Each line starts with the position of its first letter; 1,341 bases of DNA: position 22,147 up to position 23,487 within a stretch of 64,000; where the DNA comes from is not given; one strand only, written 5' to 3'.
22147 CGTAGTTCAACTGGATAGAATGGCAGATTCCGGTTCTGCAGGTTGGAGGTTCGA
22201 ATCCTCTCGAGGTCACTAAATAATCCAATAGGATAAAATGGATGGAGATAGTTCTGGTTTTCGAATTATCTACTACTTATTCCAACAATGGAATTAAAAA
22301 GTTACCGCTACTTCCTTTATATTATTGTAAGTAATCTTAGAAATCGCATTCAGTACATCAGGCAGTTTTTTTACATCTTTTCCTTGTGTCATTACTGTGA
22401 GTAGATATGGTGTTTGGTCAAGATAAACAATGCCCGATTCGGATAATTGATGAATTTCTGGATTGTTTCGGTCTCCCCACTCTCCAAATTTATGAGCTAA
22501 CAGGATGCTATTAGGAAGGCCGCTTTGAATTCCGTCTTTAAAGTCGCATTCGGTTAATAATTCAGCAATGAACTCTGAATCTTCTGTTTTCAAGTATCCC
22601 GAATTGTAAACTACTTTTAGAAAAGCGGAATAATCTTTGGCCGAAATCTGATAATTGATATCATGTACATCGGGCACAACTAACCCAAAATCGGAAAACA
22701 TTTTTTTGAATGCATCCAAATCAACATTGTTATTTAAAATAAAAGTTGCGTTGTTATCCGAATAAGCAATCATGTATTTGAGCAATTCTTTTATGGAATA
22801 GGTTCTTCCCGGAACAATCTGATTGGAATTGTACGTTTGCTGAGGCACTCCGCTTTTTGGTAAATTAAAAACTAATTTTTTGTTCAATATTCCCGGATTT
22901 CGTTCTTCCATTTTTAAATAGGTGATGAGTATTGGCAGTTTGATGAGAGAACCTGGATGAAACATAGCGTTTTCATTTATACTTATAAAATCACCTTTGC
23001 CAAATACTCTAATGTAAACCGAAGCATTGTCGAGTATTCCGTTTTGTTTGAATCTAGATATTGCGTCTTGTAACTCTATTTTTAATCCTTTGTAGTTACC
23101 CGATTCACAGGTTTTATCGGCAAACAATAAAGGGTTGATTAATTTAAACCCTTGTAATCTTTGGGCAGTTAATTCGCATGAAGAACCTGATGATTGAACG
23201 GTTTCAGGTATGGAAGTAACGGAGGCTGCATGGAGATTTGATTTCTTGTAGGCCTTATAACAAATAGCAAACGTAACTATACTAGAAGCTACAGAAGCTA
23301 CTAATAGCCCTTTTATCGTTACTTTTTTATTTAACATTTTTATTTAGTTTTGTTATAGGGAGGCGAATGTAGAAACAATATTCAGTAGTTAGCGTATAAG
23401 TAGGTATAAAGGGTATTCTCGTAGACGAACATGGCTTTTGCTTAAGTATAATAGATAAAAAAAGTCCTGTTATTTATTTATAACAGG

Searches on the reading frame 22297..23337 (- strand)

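Call 39: search_protein_families(library=pfam, proteins=[window:22297-23337:-], max_evalue=0.001)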
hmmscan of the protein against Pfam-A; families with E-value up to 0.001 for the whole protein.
window:22297-23337:- (347 aa): 1 family
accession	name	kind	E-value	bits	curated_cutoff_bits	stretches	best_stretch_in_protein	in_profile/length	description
PF13354.11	Beta-lactamase2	-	5.3e-27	95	22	1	106-317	1-214/214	Beta-lactamase enzyme family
